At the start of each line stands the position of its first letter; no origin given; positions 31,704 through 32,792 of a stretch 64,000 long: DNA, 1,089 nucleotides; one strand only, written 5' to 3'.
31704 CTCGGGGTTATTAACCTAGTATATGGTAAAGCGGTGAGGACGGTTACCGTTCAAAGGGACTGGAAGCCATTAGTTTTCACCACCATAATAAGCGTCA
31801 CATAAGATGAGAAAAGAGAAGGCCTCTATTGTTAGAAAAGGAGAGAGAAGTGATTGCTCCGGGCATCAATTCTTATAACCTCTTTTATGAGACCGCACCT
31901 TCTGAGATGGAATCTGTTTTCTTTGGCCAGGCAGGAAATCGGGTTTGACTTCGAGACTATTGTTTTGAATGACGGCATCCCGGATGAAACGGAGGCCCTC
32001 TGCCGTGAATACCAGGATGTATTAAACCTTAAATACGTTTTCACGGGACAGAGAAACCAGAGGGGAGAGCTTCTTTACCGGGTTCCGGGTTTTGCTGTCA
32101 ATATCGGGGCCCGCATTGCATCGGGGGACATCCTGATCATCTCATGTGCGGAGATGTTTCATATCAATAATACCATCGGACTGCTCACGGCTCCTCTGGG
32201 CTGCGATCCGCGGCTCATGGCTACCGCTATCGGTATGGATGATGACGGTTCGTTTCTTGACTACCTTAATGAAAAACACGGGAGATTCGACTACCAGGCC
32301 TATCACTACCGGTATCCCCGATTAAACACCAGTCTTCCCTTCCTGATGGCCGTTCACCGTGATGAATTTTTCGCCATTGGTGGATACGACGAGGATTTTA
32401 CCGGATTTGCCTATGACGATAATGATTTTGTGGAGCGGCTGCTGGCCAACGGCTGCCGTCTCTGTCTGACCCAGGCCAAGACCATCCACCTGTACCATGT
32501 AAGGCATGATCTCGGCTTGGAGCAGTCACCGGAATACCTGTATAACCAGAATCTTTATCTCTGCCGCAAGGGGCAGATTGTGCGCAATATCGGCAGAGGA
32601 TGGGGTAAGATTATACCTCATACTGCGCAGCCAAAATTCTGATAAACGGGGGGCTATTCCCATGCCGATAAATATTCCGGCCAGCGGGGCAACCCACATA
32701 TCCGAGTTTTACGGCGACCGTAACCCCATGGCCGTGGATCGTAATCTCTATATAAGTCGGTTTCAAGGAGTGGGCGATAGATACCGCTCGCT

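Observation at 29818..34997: Divergent glycosylation/methylation island with two cytoplasmic DNRLRE-like paralogs, inserted between the spoIIA and spoVA loci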

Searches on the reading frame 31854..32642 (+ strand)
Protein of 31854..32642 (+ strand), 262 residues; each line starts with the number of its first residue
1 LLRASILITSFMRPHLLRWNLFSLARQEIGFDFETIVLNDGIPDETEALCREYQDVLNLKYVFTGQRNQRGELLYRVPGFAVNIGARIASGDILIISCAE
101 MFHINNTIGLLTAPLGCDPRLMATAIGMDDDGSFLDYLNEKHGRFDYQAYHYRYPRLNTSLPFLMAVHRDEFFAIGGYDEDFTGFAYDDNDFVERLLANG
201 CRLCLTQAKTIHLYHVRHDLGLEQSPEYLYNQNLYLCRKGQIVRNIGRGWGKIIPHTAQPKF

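Call 3: search_protein_families(library=pfam, proteins=[window:31854-32642:+], max_evalue=0.01)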
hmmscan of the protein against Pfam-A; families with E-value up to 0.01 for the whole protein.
window:31854-32642:+ (262 aa): 3 families
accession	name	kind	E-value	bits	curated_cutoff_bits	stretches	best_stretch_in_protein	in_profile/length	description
PF02709.20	Glyco_transf_7C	-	1.9e-09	37.5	23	1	149-219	11-78/78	N-terminal domain of galactosyltransferase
PF00535.33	Glycos_transf_2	-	8.6e-08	32.7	23.3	1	5-117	1-105/168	Glycosyl transferase family 2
PF10111.15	Glyco_tranf_2_2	-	1.3e-05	25.3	27.3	1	167-199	170-202/276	Glycosyltransferase like family 2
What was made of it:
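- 31854..32642 (+): GT2b: a soluble GT-A glycosyltransferase with a beta4GalT/ppGalNAcT-type C-terminal region (GGYDEDF). Pfam PF00535 plus PF02709 (call 3).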

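Call 4: search_protein_families(library=ncbifam, proteins=[window:31854-32642:+], max_evalue=0.01)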
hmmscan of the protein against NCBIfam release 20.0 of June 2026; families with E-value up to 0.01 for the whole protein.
window:31854-32642:+ (262 aa): 2 families
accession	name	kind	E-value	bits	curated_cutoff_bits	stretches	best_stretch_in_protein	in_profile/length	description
NF041875.1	EPS_EpsD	equivalog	1.8e-06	27.6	370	1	5-62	2-60/325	exopolysaccharide biosynthesis glycosyltransferase EpsD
NF050050.1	ProtGlycPglI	equivalog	0.00059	19.3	500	1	4-63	4-63/306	GalNAc(5)-diNAcBac-PP-undecaprenol beta-1,3-glucosyltransferase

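Call 29: search_solved_structures(query=window:31854-32642:+, max_evalue=0.01)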
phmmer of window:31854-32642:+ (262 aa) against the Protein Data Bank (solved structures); distinct sequences matched with E-value up to 0.01: 2.
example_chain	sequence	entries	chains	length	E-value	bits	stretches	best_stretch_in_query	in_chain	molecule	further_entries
2z87_A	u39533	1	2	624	1.9e-10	43.5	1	5-63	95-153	Chondroitin synthase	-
2z86_A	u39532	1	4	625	1.9e-10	43.5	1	5-63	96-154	Chondroitin synthase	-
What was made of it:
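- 31854..32642 (+): The N-terminus matches chondroitin synthase K4CP at E 1.9e-10 (call 29).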

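Call 59: find_homologous_proteins(query=window:31854-32642:+)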
Query window:31854-32642:+ (262 aa): 395 proteins with E <= 0.001 among 852 candidates; the best 120 are listed.
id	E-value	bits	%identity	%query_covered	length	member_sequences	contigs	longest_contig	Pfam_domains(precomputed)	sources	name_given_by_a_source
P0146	3.8e-138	477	78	100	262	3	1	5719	PF00535.33,PF02709.21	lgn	-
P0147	6.8e-138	476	79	98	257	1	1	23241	PF10111.15,PF00535.33,PF02709.21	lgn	-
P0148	1.2e-137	475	80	97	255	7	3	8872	PF10111.15,PF00535.33,PF02709.21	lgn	-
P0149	2.7e-136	471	80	97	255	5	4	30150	PF00535.33,PF02709.21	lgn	-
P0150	3.1e-135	468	78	97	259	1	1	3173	PF10111.15,PF00535.33,PF02709.21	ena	-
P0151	6.3e-135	467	78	97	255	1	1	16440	PF10111.15,PF00535.33,PF02709.21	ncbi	-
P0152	2.8e-128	445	76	96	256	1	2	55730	PF10111.15,PF00535.33,PF02709.21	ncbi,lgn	-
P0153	2.9e-120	418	70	97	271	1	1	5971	PF00535.33,PF02709.21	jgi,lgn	jgi:glycosyltransferase involved in cell wall biosynthesis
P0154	2.9e-120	418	71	97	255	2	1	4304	PF10111.15,PF00535.33,PF02709.21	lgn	-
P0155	1.8e-117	409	70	96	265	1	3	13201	PF10111.15,PF00535.33,PF02709.21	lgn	-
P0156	4.5e-117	408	69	97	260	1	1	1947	PF10111.15,PF00535.33,PF02709.21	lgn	-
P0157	5.7e-117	408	72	96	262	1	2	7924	PF00535.33,PF02709.21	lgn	-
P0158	8.0e-117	407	70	97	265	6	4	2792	PF10111.15,PF00535.33,PF02709.21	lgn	-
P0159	3.9e-116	405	69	95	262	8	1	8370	PF00535.33,PF02709.21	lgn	-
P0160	1.2e-115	403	68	97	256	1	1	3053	PF10111.15,PF00535.33,PF02709.21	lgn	-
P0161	1.3e-115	403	69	97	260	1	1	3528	PF10111.15,PF00535.33,PF02709.21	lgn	-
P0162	1.4e-114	400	67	97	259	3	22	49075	PF10111.15,PF00535.33,PF02709.21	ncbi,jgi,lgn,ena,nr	ncbi:MAG TPA: hypothetical protein DD791_03220 [Syntrophomonas sp.]|jgi:glycosyltransferase involved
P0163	6.6e-114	398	69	96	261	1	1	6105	PF10111.15,PF00535.33,PF02709.21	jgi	-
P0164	2.8e-111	389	64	96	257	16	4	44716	PF10111.15,PF00535.33,PF02709.21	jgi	-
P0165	3.3e-111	389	68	96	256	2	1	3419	PF10111.15,PF00535.33,PF02709.21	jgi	jgi:glycosyltransferase involved in cell wall biosynthesis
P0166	7.2e-111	388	69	97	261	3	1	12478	PF10111.15,PF00535.33,PF02709.21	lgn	-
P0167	6.9e-110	384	66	95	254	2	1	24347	PF10111.15,PF00535.33,PF02709.21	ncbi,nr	ncbi:MAG: glycosyltransferase [Syntrophomonadaceae bacterium]|nr:glycosyltransferase [Syntrophomonad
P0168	9.8e-110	384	66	95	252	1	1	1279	PF00535.33,PF02709.21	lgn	-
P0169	3.3e-109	382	65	97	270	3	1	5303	PF10111.15,PF00535.33,PF02709.21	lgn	-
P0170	4.3e-109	382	66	97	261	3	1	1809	PF10111.15,PF00535.33,PF02709.21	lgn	-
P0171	5.7e-108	378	67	97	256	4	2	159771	PF10111.15,PF00535.33,PF02709.21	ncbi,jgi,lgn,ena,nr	ncbi:MAG: hypothetical protein GX119_09470 [Syntrophomonadaceae bacterium]|jgi:hypothetical protein|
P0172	7.9e-108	378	65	97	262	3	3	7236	PF10111.15,PF00535.33,PF02709.21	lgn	-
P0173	1.2e-107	377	65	97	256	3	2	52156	PF10111.15,PF00535.33,PF02709.21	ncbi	-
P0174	1.9e-107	376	65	97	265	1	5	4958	PF10111.15,PF00535.33,PF02709.21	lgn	-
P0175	8.3e-107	374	64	97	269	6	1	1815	PF10111.15,PF00535.33,PF02709.21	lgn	-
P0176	1.1e-106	374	64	97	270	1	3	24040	PF10111.15,PF00535.33,PF02709.21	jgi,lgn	jgi:glycosyltransferase involved in cell wall biosynthesis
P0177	4.3e-106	372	65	97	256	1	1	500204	PF10111.15,PF00535.33,PF02709.21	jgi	-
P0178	8.4e-106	371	65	96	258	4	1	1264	PF00535.33,PF02709.21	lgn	-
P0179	1.4e-105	370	63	97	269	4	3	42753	PF10111.15,PF00535.33,PF02709.21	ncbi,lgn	-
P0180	2.5e-105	369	63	97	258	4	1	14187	PF10111.15,PF00535.33,PF02709.21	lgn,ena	-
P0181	3.0e-105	369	65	97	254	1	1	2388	PF10111.15,PF00535.33,PF02709.21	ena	-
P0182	7.7e-105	368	64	97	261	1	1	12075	PF10111.15,PF00535.33,PF02709.21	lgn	-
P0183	8.2e-105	368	67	95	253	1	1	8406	PF10111.15,PF00535.33,PF02709.21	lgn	-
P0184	5.0e-104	365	62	97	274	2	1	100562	PF10111.15,PF00535.33,PF02709.21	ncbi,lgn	ncbi:MAG: glycosyltransferase family A protein [Syntrophomonadaceae bacterium]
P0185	2.9e-103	363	64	97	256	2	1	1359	PF10111.15,PF00535.33,PF02709.21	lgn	-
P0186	5.9e-103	362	62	97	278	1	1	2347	PF10111.15,PF00535.33,PF02709.21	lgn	-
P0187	2.4e-102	360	65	92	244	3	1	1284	PF10111.15,PF00535.33,PF02709.21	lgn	-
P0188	2.8e-102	359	62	97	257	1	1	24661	PF10111.15,PF00535.33,PF02709.21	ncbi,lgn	ncbi:MAG: glycosyltransferase family 2 protein [Deltaproteobacteria bacterium]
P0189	3.9e-101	356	64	90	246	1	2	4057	PF10111.15,PF02709.21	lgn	-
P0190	6.6e-101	355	62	96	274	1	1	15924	PF10111.15,PF00535.33,PF02709.21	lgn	-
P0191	8.1e-101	355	62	97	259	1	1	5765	PF10111.15,PF00535.33,PF02709.21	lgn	-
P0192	9.3e-101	354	64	97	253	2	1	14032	PF10111.15,PF00535.33,PF02709.21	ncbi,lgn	ncbi:MAG: glycosyltransferase [Syntrophomonadaceae bacterium]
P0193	6.9e-100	352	62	97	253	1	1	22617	PF10111.15,PF00535.33,PF02709.21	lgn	-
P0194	1.5e-99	351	70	82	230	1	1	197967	PF10111.15,PF00535.33,PF02709.21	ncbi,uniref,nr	ncbi:glycosyltransferase family 2 protein [Syntrophomonas palmitatica]|uniref:glycosyltransferase fa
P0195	1.8e-99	350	61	97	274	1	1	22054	PF10111.15,PF00535.33,PF02709.21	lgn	-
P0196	1.7e-98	347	60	97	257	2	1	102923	PF10111.15,PF00535.33,PF02709.21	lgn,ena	-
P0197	4.6e-98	346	62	96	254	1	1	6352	PF10111.15,PF00535.33,PF02709.21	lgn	-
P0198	5.1e-98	346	60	98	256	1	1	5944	PF10111.15,PF00535.33,PF02709.21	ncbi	-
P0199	7.3e-98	345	60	97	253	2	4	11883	PF10111.15,PF00535.33,PF02709.21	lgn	-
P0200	1.8e-97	344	60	97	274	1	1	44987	PF10111.15,PF00535.33,PF02709.21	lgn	-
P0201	2.0e-97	344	59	97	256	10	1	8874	PF10111.15,PF00535.33,PF02709.21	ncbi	-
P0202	3.1e-97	343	61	97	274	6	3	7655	PF10111.15,PF00535.33,PF02709.21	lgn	-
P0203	4.9e-97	342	60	97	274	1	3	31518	PF10111.15,PF00535.33,PF02709.21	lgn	-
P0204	8.8e-97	341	60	95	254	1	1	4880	PF10111.15,PF00535.33,PF02709.21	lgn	-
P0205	1.1e-96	341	62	97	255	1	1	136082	PF00535.33,PF02709.21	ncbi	-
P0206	9.0e-96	338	60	95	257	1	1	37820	PF10111.15,PF00535.33,PF02709.21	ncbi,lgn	-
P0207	1.0e-95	338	60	96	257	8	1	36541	PF10111.15,PF00535.33,PF02709.21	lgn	-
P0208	1.1e-94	335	61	95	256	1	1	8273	PF10111.15,PF00535.33,PF02709.21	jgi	-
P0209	1.2e-94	334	60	95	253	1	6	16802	PF10111.15,PF00535.33,PF02709.21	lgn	-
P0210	2.4e-94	333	60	96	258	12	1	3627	PF10111.15,PF00535.33,PF02709.21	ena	-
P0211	2.8e-94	333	60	95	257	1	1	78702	PF10111.15,PF00535.33,PF02709.21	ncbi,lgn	-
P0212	7.8e-94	332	59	95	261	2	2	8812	PF10111.15,PF00535.33,PF02709.21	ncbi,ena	-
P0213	1.1e-93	331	60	95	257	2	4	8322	PF10111.15,PF00535.33,PF02709.21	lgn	-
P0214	1.5e-93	331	58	95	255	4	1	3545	PF10111.15,PF00535.33,PF02709.21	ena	-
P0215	2.2e-93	330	60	95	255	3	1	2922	PF10111.15,PF00535.33,PF02709.21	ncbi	-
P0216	2.8e-93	330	57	97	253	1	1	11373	PF10111.15,PF00535.33,PF02709.21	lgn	-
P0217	3.3e-93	330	59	96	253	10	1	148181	PF10111.15,PF00535.33,PF02709.21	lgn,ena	-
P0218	4.2e-93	329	59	95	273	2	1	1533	PF10111.15,PF00535.33,PF02709.21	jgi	-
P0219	1.3e-92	328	58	96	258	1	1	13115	PF10111.15,PF00535.33,PF02709.21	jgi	-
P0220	1.3e-92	328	60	95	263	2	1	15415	PF10111.15,PF00535.33,PF02709.21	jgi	jgi:glycosyltransferase involved in cell wall biosynthesis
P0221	1.6e-92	328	61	95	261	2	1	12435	PF10111.15,PF00535.33,PF02709.21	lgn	-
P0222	2.2e-92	327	56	98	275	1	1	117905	PF10111.15,PF00535.33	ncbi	-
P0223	2.3e-92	327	57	96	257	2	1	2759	PF10111.15,PF00535.33,PF02709.21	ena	-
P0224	2.4e-92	327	57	95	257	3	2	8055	PF10111.15,PF00535.33,PF02709.21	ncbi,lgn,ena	-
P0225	3.2e-92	327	58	96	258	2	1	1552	PF10111.15,PF00535.33,PF02709.21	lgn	-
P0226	4.9e-92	326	58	97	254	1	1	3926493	PF00535.33,PF02709.21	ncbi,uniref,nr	ncbi:glycosyltransferase [Iocasia frigidifontis]|uniref:Glycosyltransferase n=1 Tax=Iocasia fonsfrig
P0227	5.3e-92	326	60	95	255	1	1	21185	PF10111.15,PF00535.33,PF02709.21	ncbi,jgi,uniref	ncbi:hyaluronan synthase [hydrocarbon metagenome]|uniref:Hyaluronan synthase n=1 Tax=hydrocarbon met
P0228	6.0e-92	326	59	95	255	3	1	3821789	PF10111.15,PF00535.33,PF02709.21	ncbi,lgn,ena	-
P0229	1.1e-91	325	57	96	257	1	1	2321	PF00535.33,PF02709.21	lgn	-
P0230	1.6e-91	324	59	95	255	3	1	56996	PF10111.15,PF00535.33,PF02709.21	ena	-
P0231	1.6e-91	324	58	95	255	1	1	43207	PF10111.15,PF00535.33,PF02709.21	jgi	-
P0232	1.7e-91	324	59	95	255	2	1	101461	PF10111.15,PF00535.33,PF02709.21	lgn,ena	-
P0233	1.9e-91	324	59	95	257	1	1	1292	PF10111.15,PF00535.33,PF02709.21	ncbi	-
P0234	2.4e-91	324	58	95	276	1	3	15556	PF10111.15,PF00535.33,PF02709.21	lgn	-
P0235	3.3e-91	323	57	95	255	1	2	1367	PF10111.15,PF00535.33,PF02709.21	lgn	-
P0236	7.5e-91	322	58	95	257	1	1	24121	PF10111.15,PF00535.33,PF02709.21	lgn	-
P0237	8.3e-91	322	58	96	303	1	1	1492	PF00535.33,PF02709.21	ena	-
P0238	1.1e-90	321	59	95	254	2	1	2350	PF10111.15,PF00535.33,PF02709.21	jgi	-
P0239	1.2e-90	321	56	95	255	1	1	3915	PF10111.15,PF00535.33,PF02709.21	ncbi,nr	ncbi:MAG TPA: glycosyltransferase [Syntrophomonadaceae bacterium]|nr:glycosyltransferase [Syntrophom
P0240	1.3e-90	321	57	98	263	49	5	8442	PF10111.15,PF00535.33,PF02709.21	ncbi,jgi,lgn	jgi:GT2 family glycosyltransferase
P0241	1.3e-90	321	57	96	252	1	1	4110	PF10111.15,PF00535.33,PF02709.21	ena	-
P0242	7.5e-90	319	57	95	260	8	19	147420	PF10111.15,PF00535.33,PF02709.21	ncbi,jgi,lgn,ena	jgi:Glycosyltransferases, probably involved in cell wall biogenesis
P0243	1.1e-89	318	100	55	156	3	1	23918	PF00535.33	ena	-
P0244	1.4e-89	318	57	95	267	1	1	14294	PF10111.15,PF00535.33,PF02709.21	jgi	jgi:glycosyltransferase involved in cell wall biosynthesis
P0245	1.5e-89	318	57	96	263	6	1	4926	PF10111.15,PF00535.33,PF02709.21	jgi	-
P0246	1.5e-89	318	57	95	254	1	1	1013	PF00535.33,PF02709.21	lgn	-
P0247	1.7e-89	318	58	95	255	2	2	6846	PF10111.15,PF00535.33,PF02709.21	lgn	-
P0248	2.6e-89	317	57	96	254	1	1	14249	PF10111.15,PF00535.33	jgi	jgi:glycosyltransferase involved in cell wall biosynthesis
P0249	3.1e-89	317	57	95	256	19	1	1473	PF10111.15,PF00535.33,PF02709.21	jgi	jgi:glycosyltransferase involved in cell wall biosynthesis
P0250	6.1e-89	316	58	95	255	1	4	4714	PF10111.15,PF00535.33,PF02709.21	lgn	-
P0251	6.5e-89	316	56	98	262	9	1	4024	PF10111.15,PF00535.33,PF02709.21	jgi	jgi:GT2 family glycosyltransferase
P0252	7.6e-89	315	56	96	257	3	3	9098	PF10111.15,PF00535.33,PF02709.21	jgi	-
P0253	8.0e-89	315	56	93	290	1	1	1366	PF10111.15,PF00535.33,PF02709.21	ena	-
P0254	9.0e-89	315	58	95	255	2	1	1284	PF10111.15,PF00535.33,PF02709.21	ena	-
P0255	1.0e-88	315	62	83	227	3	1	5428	PF02709.21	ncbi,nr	ncbi:MAG: galactosyltransferase-related protein, partial [Syntrophomonadaceae bacterium]|nr:galactos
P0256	1.0e-88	315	55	95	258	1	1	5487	PF10111.15,PF00535.33,PF02709.21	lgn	-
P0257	1.8e-88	314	55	94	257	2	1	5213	PF10111.15,PF00535.33,PF02709.21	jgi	-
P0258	2.0e-88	314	55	95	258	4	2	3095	PF10111.15,PF00535.33,PF02709.21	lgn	-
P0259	3.2e-88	313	55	95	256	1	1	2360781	PF10111.15,PF00535.33,PF02709.21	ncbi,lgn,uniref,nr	ncbi:hypothetical protein SYNTR_1572 [Candidatus Syntrophocurvum alkaliphilum]|uniref:Glycosyltransf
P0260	3.7e-88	313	56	96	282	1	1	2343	PF10111.15,PF00535.33,PF02709.21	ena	-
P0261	4.6e-88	313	55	95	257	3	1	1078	PF10111.15,PF00535.33,PF02709.21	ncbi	-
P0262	6.0e-88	312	56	96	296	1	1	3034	PF10111.15,PF00535.33,PF02709.21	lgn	-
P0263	1.1e-87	312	56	95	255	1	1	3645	PF10111.15,PF00535.33,PF02709.21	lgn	-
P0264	1.1e-87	312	56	96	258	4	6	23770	PF00535.33,PF02709.21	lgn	-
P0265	1.9e-87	311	54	97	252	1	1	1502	PF10111.15,PF00535.33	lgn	-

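Call 60: find_encoding_contigs(protein=P0259, flank=10000, max_places=1)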
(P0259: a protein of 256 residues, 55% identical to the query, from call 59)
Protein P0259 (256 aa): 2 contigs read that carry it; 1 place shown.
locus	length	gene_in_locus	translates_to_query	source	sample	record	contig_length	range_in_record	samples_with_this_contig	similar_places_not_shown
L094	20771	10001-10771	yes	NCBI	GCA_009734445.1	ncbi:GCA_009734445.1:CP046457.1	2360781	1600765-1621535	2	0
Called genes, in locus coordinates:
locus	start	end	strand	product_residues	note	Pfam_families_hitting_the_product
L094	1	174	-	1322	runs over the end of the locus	-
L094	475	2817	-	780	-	-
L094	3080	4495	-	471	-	-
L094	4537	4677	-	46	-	-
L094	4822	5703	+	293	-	PF01370:Epimerase, PF04321:RmlD_sub_bind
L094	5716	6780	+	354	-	PF01073:3Beta_HSD, PF01370:Epimerase, PF02719:Polysacc_synt_2, PF04321:RmlD_sub_bind (faint), PF07993:NAD_binding_4, PF16363:GDP_Man_Dehyd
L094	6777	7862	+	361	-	PF02350:Epimerase_2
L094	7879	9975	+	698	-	PF13578:Methyltransf_24, PF00535:Glycos_transf_2 (faint)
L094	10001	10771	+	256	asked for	PF00535:Glycos_transf_2, PF10111:Glyco_tranf_2_2 (weak), PF02709:Glyco_transf_7C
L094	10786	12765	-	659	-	PF02743:dCache_1, PF08269:dCache_2 (weak), PF00672:HAMP (faint), PF00015:MCPsignal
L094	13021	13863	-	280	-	PF00106:adh_short, PF08659:KR (weak), PF13561:adh_short_C2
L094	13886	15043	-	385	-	PF02771:Acyl-CoA_dh_N, PF02770:Acyl-CoA_dh_M, PF00441:Acyl-CoA_dh_1, PF08028:Acyl-CoA_dh_2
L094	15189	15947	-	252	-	PF01695:IstB_IS21, PF00158:Sigma54_activat (faint), PF13191:AAA_16 (faint), PF13401:AAA_22 (faint), PF00308:Bac_DnaA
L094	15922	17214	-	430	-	PF00665:rve (weak), PF22483:Mu-transpos_C_2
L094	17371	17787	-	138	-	PF26595:A_ENA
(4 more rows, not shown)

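Call 61: find_encoding_contigs(protein=P0188, flank=10000, max_places=1)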
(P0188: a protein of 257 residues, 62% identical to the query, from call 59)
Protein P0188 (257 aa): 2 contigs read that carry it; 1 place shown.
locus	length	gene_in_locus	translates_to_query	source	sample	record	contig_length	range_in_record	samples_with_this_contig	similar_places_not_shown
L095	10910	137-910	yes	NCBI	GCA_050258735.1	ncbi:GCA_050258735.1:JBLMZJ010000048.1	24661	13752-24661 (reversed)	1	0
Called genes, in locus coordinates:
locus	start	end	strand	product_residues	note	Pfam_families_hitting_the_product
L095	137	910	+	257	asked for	PF00535:Glycos_transf_2, PF10111:Glyco_tranf_2_2 (weak), PF02709:Glyco_transf_7C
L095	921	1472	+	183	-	PF24517:CBM96, PF06848:Disaggr_repeat (faint)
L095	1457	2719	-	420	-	PF02558:ApbA (faint), PF03721:UDPG_MGDP_dh_N, PF00984:UDPG_MGDP_dh, PF03720:UDPG_MGDP_dh_C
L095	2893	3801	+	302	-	PF01073:3Beta_HSD, PF01370:Epimerase, PF02719:Polysacc_synt_2 (faint), PF04321:RmlD_sub_bind, PF16363:GDP_Man_Dehyd, PF07993:NAD_binding_4 (weak)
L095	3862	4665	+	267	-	PF13578:Methyltransf_24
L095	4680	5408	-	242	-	PF00005:ABC_tran, PF13304:AAA_21 (faint)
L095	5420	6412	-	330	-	PF13379:NMT1_2 (weak), PF09084:NMT1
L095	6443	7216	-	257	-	PF00528:BPD_transp_1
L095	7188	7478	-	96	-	PF01910:Thiamine_BP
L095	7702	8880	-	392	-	PF00155:Aminotran_1_2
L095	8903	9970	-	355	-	PF00155:Aminotran_1_2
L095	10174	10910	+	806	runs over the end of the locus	PF06347:SH3_4 (weak), PF08239:SH3_3, PF07833:Cu_amine_oxidN1, PF08239:SH3_3, PF01520:Amidase_3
